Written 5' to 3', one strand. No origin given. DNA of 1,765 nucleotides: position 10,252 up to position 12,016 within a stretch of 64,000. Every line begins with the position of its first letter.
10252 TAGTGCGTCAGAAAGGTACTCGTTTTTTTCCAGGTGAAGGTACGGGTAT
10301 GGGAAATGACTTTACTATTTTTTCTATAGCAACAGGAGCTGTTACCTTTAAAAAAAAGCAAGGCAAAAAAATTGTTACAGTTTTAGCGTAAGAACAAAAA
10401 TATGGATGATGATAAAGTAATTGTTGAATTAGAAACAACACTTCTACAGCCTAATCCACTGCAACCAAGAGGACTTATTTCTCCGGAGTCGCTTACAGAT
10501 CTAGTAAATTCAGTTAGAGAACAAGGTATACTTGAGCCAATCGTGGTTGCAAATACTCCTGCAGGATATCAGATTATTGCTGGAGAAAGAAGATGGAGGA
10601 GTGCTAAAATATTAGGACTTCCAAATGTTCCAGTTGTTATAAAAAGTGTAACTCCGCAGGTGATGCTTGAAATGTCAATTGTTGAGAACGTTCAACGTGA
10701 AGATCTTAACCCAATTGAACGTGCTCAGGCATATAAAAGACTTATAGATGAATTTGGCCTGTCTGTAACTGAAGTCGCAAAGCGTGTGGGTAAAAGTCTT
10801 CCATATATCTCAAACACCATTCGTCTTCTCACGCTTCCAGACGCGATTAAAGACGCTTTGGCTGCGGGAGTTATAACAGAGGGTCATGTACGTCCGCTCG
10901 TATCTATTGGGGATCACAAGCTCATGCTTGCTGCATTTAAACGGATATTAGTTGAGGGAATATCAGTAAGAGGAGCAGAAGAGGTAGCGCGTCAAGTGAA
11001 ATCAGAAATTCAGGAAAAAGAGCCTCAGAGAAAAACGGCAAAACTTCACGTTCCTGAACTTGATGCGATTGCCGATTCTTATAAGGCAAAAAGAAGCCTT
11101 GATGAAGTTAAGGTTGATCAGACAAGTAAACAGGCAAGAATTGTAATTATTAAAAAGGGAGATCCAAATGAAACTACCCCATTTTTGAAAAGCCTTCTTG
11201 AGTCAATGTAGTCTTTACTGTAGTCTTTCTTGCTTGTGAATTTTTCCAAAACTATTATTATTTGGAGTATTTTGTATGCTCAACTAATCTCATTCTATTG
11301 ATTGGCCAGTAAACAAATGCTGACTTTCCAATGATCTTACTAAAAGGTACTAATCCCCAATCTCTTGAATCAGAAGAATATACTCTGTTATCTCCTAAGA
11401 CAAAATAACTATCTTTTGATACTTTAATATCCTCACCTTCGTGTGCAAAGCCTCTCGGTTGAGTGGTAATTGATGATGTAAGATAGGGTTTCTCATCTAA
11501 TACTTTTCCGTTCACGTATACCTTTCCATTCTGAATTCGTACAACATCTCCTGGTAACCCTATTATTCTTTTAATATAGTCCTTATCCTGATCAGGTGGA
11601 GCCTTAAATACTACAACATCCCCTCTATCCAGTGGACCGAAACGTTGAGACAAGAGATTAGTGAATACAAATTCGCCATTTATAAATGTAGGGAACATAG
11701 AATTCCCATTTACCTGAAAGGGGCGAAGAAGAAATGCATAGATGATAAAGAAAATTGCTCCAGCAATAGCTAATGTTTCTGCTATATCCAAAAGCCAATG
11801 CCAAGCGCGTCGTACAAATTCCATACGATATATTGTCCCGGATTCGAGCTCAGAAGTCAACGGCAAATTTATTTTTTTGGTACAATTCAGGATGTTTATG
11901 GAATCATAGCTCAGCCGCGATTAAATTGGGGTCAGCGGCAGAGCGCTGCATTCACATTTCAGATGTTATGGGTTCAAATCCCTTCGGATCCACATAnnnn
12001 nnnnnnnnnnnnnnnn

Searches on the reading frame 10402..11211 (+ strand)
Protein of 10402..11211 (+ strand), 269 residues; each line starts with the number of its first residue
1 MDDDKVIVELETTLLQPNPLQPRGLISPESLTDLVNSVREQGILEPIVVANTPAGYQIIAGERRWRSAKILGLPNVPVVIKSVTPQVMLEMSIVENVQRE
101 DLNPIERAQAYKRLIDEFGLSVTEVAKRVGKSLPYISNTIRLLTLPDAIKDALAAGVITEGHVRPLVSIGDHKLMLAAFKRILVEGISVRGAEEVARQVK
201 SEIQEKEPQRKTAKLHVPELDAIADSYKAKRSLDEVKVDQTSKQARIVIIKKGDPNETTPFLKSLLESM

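Call 14: search_protein_families(library=pfam, proteins=[window:10402-11211:+], max_evalue=0.001)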
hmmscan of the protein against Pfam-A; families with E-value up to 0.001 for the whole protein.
window:10402-11211:+ (269 aa): 4 families
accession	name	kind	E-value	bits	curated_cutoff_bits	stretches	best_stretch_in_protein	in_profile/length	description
PF17762.8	HTH_ParB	-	2.3e-32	111.6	22.6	1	100-200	1-101/102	ParB HTH domain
PF02195.25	ParB_N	-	1.9e-28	98.8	26.3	1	8-98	4-95/95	ParB N-terminal domain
PF08535.16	KorB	-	4.2e-05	23.9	22.3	1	119-160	3-44/89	KorB domain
PF18090.7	SoPB_HTH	-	0.00035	21.1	27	1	105-153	4-53/75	Centromere-binding protein HTH domain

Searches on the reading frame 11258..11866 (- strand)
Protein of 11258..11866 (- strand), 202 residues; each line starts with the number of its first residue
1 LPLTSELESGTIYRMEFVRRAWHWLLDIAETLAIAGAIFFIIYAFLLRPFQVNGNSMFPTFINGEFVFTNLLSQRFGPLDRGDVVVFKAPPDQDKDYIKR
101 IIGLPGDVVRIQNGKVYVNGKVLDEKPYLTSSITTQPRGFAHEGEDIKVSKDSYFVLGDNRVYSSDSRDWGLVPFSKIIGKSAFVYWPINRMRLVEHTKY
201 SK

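Call 14: search_protein_families(library=pfam, proteins=[window:11258-11866:-], max_evalue=0.001)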
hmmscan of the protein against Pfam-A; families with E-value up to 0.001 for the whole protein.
window:11258-11866:- (202 aa): 1 family
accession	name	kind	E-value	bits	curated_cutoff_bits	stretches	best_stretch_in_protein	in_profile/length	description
PF10502.14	Peptidase_S26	-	2.1e-49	168.1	22.9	1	27-187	3-168/168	Signal peptidase, peptidase S26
